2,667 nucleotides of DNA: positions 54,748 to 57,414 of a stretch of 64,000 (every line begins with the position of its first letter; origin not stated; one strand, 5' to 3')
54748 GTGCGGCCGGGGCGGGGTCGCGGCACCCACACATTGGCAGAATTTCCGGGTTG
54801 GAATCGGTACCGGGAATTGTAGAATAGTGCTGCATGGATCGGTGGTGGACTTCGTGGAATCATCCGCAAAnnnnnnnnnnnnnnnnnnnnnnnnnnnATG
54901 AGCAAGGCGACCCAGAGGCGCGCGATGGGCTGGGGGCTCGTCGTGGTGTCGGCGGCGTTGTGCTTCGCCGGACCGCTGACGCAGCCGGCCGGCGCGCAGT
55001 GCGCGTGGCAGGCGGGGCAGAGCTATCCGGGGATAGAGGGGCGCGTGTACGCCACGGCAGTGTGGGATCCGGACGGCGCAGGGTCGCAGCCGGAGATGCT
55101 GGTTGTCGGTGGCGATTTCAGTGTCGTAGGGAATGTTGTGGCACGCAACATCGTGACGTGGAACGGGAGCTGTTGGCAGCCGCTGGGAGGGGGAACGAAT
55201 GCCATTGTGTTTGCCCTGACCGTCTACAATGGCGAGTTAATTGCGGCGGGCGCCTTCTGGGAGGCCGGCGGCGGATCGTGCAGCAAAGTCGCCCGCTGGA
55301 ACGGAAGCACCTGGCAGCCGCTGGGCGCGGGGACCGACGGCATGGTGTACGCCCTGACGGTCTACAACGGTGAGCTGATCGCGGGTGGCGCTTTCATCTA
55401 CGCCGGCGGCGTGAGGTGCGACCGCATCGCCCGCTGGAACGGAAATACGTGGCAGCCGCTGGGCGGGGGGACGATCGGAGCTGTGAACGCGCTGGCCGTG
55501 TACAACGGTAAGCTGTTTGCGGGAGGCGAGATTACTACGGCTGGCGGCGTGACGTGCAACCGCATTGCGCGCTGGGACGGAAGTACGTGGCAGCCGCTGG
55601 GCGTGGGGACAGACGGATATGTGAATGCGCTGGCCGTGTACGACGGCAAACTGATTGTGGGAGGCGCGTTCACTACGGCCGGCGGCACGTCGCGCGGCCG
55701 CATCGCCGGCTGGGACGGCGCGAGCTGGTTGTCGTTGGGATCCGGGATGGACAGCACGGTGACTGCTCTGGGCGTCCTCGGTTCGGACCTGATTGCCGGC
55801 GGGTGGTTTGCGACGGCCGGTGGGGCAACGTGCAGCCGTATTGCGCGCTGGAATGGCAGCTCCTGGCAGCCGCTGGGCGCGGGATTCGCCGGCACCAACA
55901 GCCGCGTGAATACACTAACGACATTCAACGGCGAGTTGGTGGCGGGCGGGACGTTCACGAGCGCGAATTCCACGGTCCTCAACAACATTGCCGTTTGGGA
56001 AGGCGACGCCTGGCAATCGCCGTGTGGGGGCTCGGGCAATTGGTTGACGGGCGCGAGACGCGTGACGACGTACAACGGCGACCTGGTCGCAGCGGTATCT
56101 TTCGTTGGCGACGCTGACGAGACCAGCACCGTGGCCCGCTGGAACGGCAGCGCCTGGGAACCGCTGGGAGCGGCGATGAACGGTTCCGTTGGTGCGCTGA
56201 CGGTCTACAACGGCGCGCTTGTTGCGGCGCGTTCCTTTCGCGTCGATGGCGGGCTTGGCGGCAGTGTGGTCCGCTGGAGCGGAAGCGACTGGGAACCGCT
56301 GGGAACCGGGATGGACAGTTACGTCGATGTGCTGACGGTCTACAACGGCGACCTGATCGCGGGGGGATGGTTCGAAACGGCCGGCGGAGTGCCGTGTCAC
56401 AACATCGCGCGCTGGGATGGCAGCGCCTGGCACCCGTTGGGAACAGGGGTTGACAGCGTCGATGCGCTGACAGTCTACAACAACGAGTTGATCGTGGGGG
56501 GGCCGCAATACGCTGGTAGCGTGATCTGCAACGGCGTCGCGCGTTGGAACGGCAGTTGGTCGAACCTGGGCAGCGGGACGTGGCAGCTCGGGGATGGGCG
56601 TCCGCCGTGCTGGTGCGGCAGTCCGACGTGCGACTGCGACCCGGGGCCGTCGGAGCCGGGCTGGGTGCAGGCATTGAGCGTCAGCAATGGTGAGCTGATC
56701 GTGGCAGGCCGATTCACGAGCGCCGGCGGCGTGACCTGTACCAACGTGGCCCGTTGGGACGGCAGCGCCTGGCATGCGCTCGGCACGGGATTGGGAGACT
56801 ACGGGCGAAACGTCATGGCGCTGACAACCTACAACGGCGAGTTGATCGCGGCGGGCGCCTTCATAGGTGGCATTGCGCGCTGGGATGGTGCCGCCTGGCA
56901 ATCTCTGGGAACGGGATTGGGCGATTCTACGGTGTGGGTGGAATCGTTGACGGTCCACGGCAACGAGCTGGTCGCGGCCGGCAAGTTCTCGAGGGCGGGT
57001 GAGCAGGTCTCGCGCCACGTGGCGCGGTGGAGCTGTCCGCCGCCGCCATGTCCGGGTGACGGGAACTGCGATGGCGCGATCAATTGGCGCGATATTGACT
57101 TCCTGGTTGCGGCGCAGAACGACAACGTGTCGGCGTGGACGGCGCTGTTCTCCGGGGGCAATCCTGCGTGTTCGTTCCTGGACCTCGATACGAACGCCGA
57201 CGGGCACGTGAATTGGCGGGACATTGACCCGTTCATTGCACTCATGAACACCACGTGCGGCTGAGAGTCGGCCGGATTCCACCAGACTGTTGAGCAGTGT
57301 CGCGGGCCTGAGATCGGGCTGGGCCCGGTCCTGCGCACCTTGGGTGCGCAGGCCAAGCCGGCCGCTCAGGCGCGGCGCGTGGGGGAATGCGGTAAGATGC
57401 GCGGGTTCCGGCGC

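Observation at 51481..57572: ~3 kb tandem duplication carrying giant Kelch-like repeat genes, with boundary inside nnrE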

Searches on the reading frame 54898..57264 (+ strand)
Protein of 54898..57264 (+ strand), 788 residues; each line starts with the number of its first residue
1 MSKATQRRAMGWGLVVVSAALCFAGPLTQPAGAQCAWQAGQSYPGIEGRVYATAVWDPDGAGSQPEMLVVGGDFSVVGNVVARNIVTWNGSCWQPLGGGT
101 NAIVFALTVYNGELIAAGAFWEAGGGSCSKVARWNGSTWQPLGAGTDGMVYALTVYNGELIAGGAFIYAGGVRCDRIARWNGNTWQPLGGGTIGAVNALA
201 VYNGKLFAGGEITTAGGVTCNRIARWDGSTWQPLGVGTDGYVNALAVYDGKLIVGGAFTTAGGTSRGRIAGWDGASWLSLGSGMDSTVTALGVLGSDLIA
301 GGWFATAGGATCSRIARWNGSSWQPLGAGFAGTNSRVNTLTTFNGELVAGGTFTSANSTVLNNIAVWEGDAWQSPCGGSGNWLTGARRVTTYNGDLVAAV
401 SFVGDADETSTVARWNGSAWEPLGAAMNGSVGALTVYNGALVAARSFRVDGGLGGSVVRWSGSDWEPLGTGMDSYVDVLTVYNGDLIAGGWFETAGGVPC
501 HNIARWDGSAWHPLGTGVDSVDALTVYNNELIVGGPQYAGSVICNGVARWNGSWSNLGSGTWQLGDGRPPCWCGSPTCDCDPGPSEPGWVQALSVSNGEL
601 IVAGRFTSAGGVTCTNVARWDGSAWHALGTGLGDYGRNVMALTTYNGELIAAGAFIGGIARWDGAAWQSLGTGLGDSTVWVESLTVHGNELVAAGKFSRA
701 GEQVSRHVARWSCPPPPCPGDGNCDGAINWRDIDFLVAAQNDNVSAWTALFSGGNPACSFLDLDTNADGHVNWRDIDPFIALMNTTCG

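Call 8: search_protein_families(library=pfam, proteins=[window:54898-57264:+], max_evalue=0.01)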
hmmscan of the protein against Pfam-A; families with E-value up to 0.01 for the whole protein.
window:54898-57264:+ (788 aa): 5 families
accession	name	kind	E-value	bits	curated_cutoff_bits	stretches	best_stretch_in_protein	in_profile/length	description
PF17164.10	DUF5122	-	2.8e-23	82.3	27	2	249-270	3-24/36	Domain of unknown function (DUF5122) beta-propeller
PF19565.4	DUF6087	-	7.8e-18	65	27.1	0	222-239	45-62/99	Family of unknown function (DUF6087)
PF12768.13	Rax2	-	2.8e-17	63.4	28.8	2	285-426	23-165/254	Rax2 C-terminal beta propeller domain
PF06507.19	ARF_AD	-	2.9e-05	24.3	27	0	220-239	45-64/84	Auxin response factor ancillary domain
PF20844.2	PCF11_RFEG_rpt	-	0.0014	19.3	43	0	384-426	37-79/100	Pre-mRNA cleavage complex 2 protein Pcf11, RFEGP repeat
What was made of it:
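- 54898..57264 (+): Copy 2 CDS (ATG start, 788 aa). It has the same architecture as copy 1 but lacks the Cys-rich module. Pfam DUF5122 82.3 bits and Rax2 63.4 bits (call 8).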

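Call 9: search_protein_families(library=ncbifam, proteins=[window:54898-57264:+], max_evalue=0.01)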
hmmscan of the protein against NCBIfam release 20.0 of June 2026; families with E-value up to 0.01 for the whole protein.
window:54898-57264:+ (788 aa): 0 families

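Call 10: find_encoding_contigs(protein=window:54898-57264:+, flank=10000, max_places=10)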
Protein window:54898-57264:+ (788 aa): no gene with exactly this product is on record in the collection.

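Call 12: find_homologous_proteins(query=window:54898-57264:+, max_evalue=1e-10)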
Query window:54898-57264:+ (788 aa): 7741 proteins with E <= 1e-10 among 8000 candidates; the best 120 are listed.
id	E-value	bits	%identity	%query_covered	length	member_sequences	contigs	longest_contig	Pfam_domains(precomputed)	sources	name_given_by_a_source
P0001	5.3e-256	870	41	90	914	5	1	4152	PF12768.14,PF17164.11,PF00404.25,PF19565.5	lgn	-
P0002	6.8e-248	843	40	79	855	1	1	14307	PF12768.14,PF17164.11,PF19565.5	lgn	-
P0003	5.6e-245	834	35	82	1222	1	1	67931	PF12768.14,PF17164.11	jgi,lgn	-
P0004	7.5e-244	830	35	87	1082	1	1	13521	PF12768.14,PF17164.11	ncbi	-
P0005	7.7e-239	813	43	87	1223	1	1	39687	PF12768.14,PF17164.11,PF19565.5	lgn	-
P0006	1.8e-238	812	40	96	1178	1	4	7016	PF01839.30,PF12768.14,PF17164.11,PF13517.13,PF19565.5,PF23409.2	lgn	-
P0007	2.1e-232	792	50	89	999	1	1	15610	PF12768.14,PF17164.11,PF19565.5,PF26660.1,PF18911.7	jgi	-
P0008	3.3e-227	775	42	85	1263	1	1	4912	PF12768.14,PF07494.18,PF17164.11,PF17963.8,PF17892.8,PF17803.8,PF19565.5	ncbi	-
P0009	4.7e-226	771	48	87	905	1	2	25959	PF12768.14,PF17164.11,PF19565.5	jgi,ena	-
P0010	2.2e-225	769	43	91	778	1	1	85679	PF12768.14,PF17164.11,PF26696.1,PF19565.5,PF26660.1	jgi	jgi:hypothetical protein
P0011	1.2e-220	753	40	81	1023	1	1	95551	PF19190.7,PF12768.14,PF17164.11,PF19565.5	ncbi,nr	ncbi:MAG: hypothetical protein GEV12_03675 [Micromonosporaceae bacterium]|nr:hypothetical protein [M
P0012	1.9e-219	749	39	87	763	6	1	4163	PF12768.14,PF07494.18,PF17164.11,PF19565.5,PF00179.32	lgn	-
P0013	3.2e-209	715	33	86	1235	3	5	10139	PF12768.14,PF17164.11,PF19565.5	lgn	-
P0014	1.5e-207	710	44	96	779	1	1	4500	PF12768.14,PF17164.11,PF19565.5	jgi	jgi:hypothetical protein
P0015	1.8e-207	710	50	89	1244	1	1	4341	PF17164.11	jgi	jgi:hypothetical protein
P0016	2.6e-207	709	39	97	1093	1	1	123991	PF12768.14,PF17164.11,PF13385.14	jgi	jgi:hypothetical protein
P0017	7.5e-205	701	46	97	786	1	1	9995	PF12768.14,PF17164.11,PF19565.5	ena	-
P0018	1.8e-203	696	42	88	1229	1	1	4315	PF12768.14,PF17164.11,PF00404.25,PF25788.3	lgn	-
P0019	1.9e-202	693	38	86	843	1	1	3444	PF12768.14,PF17164.11,PF19565.5,PF00400.39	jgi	-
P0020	7.0e-200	684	38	98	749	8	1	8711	PF12768.14,PF17164.11,PF19565.5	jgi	-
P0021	6.6e-199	681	35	87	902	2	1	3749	PF12768.14,PF17164.11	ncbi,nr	ncbi:MAG TPA: hypothetical protein PLN61_16510, partial [bacterium]|nr:hypothetical protein [bacteri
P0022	3.4e-198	679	42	86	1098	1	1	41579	PF07679.23,PF17164.11,PF13927.13,PF19565.5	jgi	jgi:hypothetical protein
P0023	3.7e-198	679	46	86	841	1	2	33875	PF12768.14,PF17164.11,PF19565.5,PF26648.1,PF01721.24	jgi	jgi:hypothetical protein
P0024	1.5e-197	677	41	88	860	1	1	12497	PF12768.14,PF17164.11,PF19565.5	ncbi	-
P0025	1.2e-196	674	40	87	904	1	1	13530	PF12768.14,PF17164.11,PF19565.5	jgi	jgi:hypothetical protein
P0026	3.3e-194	666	39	86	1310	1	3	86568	PF12768.14,PF17164.11,PF02494.23,PF19565.5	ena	-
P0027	5.3e-194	665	38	87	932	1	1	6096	PF12768.14,PF17164.11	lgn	-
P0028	7.6e-194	664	36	91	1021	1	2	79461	PF12768.14,PF17164.11,PF19565.5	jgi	jgi:hypothetical protein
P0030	4.9e-191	655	41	91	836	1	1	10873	PF12768.14,PF17164.11,PF19565.5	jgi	jgi:trimeric autotransporter adhesin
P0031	2.8e-189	649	42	81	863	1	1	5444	PF12768.14,PF17164.11,PF19565.5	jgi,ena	-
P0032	3.2e-189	649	45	87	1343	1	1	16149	PF17164.11,PF14289.12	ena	-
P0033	3.0e-188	646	43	66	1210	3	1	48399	PF01839.30,PF12768.14,PF17164.11,PF13205.13,PF00404.25,PF13517.13,PF19565.5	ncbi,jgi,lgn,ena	-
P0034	5.0e-188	645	31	92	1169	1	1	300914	PF12768.14,PF17164.11,PF19565.5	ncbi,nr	ncbi:MAG: delta-60 repeat domain-containing protein [Planctomycetes bacterium]|nr:delta-60 repeat do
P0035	7.2e-187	641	43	86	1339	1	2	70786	PF00526.24,PF12768.14,PF17164.11,PF19565.5,PF13088.13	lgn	-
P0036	7.6e-186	638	32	86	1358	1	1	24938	PF12768.14,PF17164.11,PF17957.8,PF19565.5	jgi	jgi:trimeric autotransporter adhesin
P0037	1.6e-185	637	40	90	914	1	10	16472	PF12768.14,PF17164.11,PF00404.25,PF19565.5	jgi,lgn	jgi:hypothetical protein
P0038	1.6e-184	634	48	90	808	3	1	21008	PF12768.14,PF17164.11,PF19565.5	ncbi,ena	-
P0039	3.2e-184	633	39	88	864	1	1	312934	PF12768.14,PF17164.11,PF19565.5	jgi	jgi:hypothetical protein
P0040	4.1e-184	632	45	96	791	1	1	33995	PF12768.14,PF17164.11,PF19565.5,PF26648.1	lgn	-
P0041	5.6e-183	628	41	83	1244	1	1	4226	PF12768.14,PF17164.11,PF20773.6,PF19565.5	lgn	-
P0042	2.0e-182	627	33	87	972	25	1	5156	PF12768.14,PF17164.11,PF19565.5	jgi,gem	-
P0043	3.1e-182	626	46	87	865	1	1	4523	PF12768.14,PF17164.11,PF19565.5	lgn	-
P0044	3.2e-182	626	47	90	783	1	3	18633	PF12768.14,PF17164.11,PF19565.5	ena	-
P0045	1.1e-181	624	39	87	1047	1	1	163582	PF12768.14,PF17164.11,PF19565.5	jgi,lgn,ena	-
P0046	1.6e-181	624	33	82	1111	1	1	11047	PF12768.14,PF17164.11,PF19565.5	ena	-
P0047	2.9e-181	623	39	87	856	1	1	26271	PF12768.14,PF17164.11,PF19565.5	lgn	-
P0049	3.6e-181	623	37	78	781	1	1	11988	PF12768.14,PF17164.11,PF19565.5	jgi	jgi:hypothetical protein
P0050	4.3e-181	622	45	85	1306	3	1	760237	PF12768.14,PF17164.11,PF00404.25,PF19565.5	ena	-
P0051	1.1e-179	618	43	78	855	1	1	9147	PF07679.23,PF12768.14,PF17164.11,PF13927.13,PF19565.5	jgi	-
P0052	1.2e-179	617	38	88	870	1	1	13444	PF12768.14,PF17164.11,PF19565.5,PF00400.39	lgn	-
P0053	2.7e-179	616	44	90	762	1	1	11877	PF12768.14,PF17164.11,PF19565.5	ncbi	-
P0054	8.8e-179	615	43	94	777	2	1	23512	PF12768.14,PF17164.11,PF19565.5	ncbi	-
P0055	2.2e-178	613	45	87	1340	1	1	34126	PF12768.14,PF17164.11,PF19565.5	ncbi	-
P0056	3.8e-178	613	33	95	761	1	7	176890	PF12768.14,PF17164.11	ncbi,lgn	-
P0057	1.1e-177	611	35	87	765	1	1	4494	PF12768.14,PF17164.11,PF19565.5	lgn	-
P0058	2.5e-177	610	38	79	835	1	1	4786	PF12768.14,PF17164.11,PF19565.5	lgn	-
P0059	3.1e-177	609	42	89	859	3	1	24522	PF12768.14,PF17164.11,PF19565.5,PF00400.39,PF26648.1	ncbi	-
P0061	1.5e-176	607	38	90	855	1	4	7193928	PF12768.14,PF17164.11,PF19565.5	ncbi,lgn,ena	-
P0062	1.8e-176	607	44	90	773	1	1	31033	PF12768.14,PF17164.11,PF19565.5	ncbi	-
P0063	2.9e-176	606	41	78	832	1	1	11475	PF12768.14,PF17164.11,PF19565.5,PF13860.13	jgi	jgi:hypothetical protein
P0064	3.5e-176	606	49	79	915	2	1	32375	PF12768.14,PF17164.11,PF19565.5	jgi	jgi:hypothetical protein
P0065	4.5e-176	606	37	86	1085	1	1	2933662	PF12768.14,PF07494.18,PF17164.11,PF19565.5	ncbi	ncbi:MAG: hypothetical protein AB9866_09385 [Syntrophobacteraceae bacterium]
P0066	3.2e-175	603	43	86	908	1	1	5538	PF12768.14,PF17164.11,PF18962.8,PF13860.13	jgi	jgi:hypothetical protein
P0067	4.2e-175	602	45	92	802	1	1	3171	PF12768.14,PF17164.11,PF19565.5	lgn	-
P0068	5.2e-175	602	36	97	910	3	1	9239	PF12768.14,PF17164.11,PF19565.5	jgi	jgi:hypothetical protein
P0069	4.2e-174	599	43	91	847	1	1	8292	PF12768.14,PF17164.11,PF00404.25,PF19565.5,PF26660.1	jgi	jgi:hypothetical protein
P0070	8.6e-174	598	40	88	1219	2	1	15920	PF12768.14,PF17164.11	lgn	-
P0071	1.7e-173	597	41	87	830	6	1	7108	PF12768.14,PF17164.11,PF26696.1,PF19565.5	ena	-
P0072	2.2e-173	597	42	97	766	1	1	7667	PF12768.14,PF17164.11,PF00404.25,PF19565.5,PF26660.1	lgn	-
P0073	2.3e-173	597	42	87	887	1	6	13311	PF12768.14,PF17164.11,PF19565.5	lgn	-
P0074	2.6e-173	597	43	87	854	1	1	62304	PF12768.14,PF17164.11,PF13927.13,PF19565.5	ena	-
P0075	9.0e-173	595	39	86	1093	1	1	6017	PF12768.14,PF17164.11,PF02494.23,PF19565.5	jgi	jgi:hypothetical protein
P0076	1.4e-172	594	41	83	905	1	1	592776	PF12768.14,PF17164.11,PF13860.13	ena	-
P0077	2.8e-172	593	45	67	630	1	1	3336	PF12768.14,PF17164.11,PF19565.5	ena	-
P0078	2.9e-172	593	40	82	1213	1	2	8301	PF12768.14,PF17164.11,PF18962.8,PF19565.5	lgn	-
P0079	3.5e-172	593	42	71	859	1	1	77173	PF12768.14,PF17164.11,PF19565.5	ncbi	ncbi:MAG TPA: hypothetical protein VF384_12040 [Planctomycetota bacterium]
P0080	5.8e-172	592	39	98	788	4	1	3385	PF12768.14,PF17164.11,PF19565.5,PF26660.1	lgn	-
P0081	6.2e-172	592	37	87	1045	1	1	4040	PF12768.14,PF17164.11,PF16640.12,PF19565.5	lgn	-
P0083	8.9e-171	588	38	90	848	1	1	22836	PF12768.14,PF17164.11,PF19565.5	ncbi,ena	-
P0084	1.5e-170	587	41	98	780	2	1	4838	PF12768.14,PF17164.11,PF19565.5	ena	-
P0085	1.5e-170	587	39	81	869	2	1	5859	PF12768.14,PF07494.18,PF17164.11,PF19565.5,PF26660.1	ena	-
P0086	1.6e-170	587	39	88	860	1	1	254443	PF12768.14,PF17164.11,PF19565.5,PF26648.1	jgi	jgi:hypothetical protein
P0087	2.5e-170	587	45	88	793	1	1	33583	PF12768.14,PF17164.11,PF19565.5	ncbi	-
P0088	3.2e-170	586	39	85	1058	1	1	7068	PF12768.14,PF17164.11,PF19565.5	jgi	-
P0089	4.8e-170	586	38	85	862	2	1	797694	PF12768.14,PF17164.11,PF19565.5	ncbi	-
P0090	5.8e-170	585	44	87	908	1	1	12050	PF12768.14,PF17164.11,PF19565.5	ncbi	ncbi:MAG: hypothetical protein V2A79_08820 [Planctomycetota bacterium]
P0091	1.9e-169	584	35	79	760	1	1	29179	PF12768.14,PF17164.11,PF19565.5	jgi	jgi:trimeric autotransporter adhesin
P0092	2.1e-169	584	36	82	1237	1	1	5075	PF12768.14,PF17164.11,PF19565.5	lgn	-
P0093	5.4e-169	582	42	82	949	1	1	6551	PF12768.14,PF17164.11,PF19565.5,PF13860.13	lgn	-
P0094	6.2e-169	582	42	80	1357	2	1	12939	PF02412.24,PF07679.23,PF12768.14,PF17164.11,PF13927.13,PF19565.5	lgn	-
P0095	7.1e-169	582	37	81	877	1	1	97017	PF12768.14,PF17164.11,PF19565.5,PF00400.39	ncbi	-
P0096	7.6e-169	582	37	79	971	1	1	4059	PF13715.13,PF12768.14,PF17164.11,PF15976.12,PF19565.5,PF13620.13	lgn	-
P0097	7.8e-169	582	40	92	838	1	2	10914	PF17164.11,PF00404.25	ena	-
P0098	8.3e-169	582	38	95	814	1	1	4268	PF12768.14,PF17164.11,PF19565.5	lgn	-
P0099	2.4e-168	580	45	96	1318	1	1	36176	PF12768.14,PF17164.11,PF03160.21,PF19565.5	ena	-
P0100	3.8e-168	579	36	87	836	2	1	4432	PF12768.14,PF17164.11,PF00404.25,PF19565.5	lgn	-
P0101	4.2e-168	579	37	92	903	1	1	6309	PF12768.14,PF17164.11,PF19565.5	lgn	-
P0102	1.2e-167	578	32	97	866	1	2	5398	PF12768.14,PF17164.11,PF13927.13,PF19565.5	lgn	-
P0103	1.4e-167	578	38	84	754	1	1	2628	PF12768.14,PF17164.11,PF19565.5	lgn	-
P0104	1.5e-167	577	37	91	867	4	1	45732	PF12768.14,PF17164.11,PF00400.39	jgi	jgi:trimeric autotransporter adhesin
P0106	2.2e-167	577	38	97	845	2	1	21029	PF12768.14,PF17164.11,PF19565.5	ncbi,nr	ncbi:MAG TPA: hypothetical protein VK157_17765 [Phycisphaerales bacterium]|nr:hypothetical protein [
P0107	2.8e-167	577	37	83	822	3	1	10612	PF07679.23,PF12768.14,PF17164.11,PF13927.13,PF19565.5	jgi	jgi:hypothetical protein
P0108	3.3e-167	576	37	87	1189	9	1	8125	PF12768.14,PF07494.18,PF17164.11,PF19565.5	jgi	jgi:trimeric autotransporter adhesin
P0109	4.7e-167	576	43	87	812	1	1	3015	PF12768.14,PF17164.11,PF19565.5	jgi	jgi:hypothetical protein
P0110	6.4e-167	575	38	77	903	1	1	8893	PF07679.23,PF12768.14,PF17164.11,PF13927.13,PF13860.13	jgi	jgi:hypothetical protein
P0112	1.0e-166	575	38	80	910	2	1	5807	PF12768.14,PF17164.11,PF19565.5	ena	-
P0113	1.3e-166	574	35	78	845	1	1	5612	PF12768.14,PF17164.11,PF19565.5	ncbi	-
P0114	1.6e-166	574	41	87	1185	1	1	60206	PF12768.14,PF17164.11,PF00404.25,PF19565.5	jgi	-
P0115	1.6e-166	574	38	89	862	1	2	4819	PF07679.23,PF12768.14,PF17164.11,PF13927.13,PF00047.32,PF19565.5,PF26660.1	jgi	jgi:trimeric autotransporter adhesin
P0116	2.7e-166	573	49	75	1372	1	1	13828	PF02089.22,PF19190.7,PF17164.11,PF00404.25,PF05057.21,PF01674.25,PF00561.27,PF19565.5,PF07819.20,PF24096.3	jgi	jgi:hypothetical protein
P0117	6.3e-166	572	35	90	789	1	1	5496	PF12768.14,PF17164.11,PF19565.5,PF26660.1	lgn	-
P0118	6.8e-166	572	35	88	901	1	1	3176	PF12768.14,PF17164.11,PF19565.5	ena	-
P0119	7.6e-166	572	41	81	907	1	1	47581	PF12768.14,PF17164.11,PF19565.5,PF13860.13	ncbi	-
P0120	2.4e-165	570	39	87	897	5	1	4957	PF12768.14,PF17164.11,PF19565.5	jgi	jgi:hypothetical protein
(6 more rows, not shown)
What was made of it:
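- The BLASTP identities of call 12 are at most 50%.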

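Call 43: find_encoding_contigs(protein=P0017, flank=10000, max_places=4)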
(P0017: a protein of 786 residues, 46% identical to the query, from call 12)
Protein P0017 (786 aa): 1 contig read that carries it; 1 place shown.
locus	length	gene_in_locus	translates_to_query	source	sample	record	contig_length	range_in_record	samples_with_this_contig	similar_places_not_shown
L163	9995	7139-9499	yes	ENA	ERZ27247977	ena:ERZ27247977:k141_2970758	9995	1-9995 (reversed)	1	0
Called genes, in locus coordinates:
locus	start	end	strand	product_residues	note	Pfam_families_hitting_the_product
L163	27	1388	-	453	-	PF13173:AAA_14, PF13635:DUF4143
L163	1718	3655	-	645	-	PF00009:GTP_EFTU, PF01926:MMR_HSR1 (weak), PF03144:GTP_EFTU_D2, PF25461:Beta-barrel_SelB, PF09107:WHD_3rd_SelB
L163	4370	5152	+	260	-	PF09335:VTT_dom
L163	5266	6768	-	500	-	-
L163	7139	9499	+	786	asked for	PF12768:Rax2 (faint), PF17164:DUF5122 (faint), PF19565:DUF6087 (faint)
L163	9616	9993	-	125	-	?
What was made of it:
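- Tried and rejected: The context of homologue P0017 is not syntenic (call 43).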

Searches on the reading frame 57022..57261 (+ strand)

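Call 76: search_protein_families(library=pfam, proteins=[window:57022-57261:+], max_evalue=1)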
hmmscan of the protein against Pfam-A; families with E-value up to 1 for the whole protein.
window:57022-57261:+ (80 aa): 4 families
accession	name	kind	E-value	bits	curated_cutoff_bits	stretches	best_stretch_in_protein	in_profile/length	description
PF00404.24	Dockerin_1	-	0.0033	18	22.9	1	11-69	1-50/57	Dockerin type I domain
PF13499.12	EF-hand_7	-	0.15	12.9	30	0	13-66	12-60/67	EF-hand domain pair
PF13833.12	EF-hand_8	-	0.31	11.3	28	0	12-25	34-47/54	EF-hand domain pair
PF00036.39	EF-hand_1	-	0.32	11.1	25.4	0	52-66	6-20/29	EF hand domain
